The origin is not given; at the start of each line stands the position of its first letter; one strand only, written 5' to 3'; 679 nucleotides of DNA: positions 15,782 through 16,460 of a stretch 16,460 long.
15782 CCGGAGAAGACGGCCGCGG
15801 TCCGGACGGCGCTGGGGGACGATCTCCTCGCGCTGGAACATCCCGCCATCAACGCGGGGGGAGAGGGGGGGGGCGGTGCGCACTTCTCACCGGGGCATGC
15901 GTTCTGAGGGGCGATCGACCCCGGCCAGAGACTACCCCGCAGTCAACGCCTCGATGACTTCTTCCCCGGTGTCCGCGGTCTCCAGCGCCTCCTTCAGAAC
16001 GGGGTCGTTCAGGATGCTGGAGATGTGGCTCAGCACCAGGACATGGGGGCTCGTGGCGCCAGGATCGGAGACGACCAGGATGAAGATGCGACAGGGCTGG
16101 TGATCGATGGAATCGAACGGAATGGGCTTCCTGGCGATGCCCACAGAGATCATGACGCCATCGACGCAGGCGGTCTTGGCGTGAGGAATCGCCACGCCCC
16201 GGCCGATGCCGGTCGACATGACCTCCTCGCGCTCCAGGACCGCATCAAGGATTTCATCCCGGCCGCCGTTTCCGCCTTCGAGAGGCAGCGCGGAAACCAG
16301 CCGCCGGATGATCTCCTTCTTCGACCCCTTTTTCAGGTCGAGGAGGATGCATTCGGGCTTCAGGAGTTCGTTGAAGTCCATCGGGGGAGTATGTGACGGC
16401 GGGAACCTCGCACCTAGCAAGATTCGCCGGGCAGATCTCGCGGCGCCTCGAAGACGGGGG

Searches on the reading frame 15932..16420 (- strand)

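Call 7: search_protein_families(library=pfam, proteins=[window:15932-16420:-], max_evalue=0.01)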
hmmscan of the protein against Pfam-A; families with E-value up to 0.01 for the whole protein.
window:15932-16420:- (162 aa): 1 family
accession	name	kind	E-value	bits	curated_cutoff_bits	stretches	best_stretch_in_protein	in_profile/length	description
PF00359.27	PTS_EIIA_2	-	4.9e-29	101.6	27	1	18-160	1-142/144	Phosphoenolpyruvate-dependent sugar phosphotransferase system, EIIA 2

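Call 56: search_protein_families(library=ncbifam, proteins=[window:15932-16420:-], max_evalue=0.001)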
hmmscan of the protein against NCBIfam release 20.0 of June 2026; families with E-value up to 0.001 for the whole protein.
window:15932-16420:- (162 aa): 7 families
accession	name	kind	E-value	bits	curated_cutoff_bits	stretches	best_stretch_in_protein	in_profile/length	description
TIGR00848.1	fruA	subfamily_domain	3.1e-23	82.1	103.5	1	20-140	2-123/129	fructose PTS transporter subunit IIA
TIGR01419.1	nitro_reg_IIA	equivalog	1.6e-21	76.7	138.7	1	16-157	2-141/145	PTS IIA-like nitrogen regulatory protein PtsN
NF007293.0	PRK09765.1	equivalog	2.2e-18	66.1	763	1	14-160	2-150/639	PTS 2-O-a-mannosyl-D-glycerate transporter subunit IIABC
NF008145.0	PRK10896.1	equivalog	1.5e-17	63.8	221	1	14-160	8-154/161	PTS IIA-like nitrogen regulatory protein PtsN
NF007389.0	PRK09913.1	equivalog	4.4e-15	55.9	151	1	21-151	5-135/148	PTS fructose transporter subunit IIA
NF008319.0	PRK11109.1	equivalog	3.8e-09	36.3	302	1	24-160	8-140/376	fused PTS fructose transporter subunit IIA/HPr protein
NF011663.0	PRK15083.1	subfamily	1.8e-08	32.9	589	1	20-160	497-635/639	PTS mannitol transporter subunit IICBA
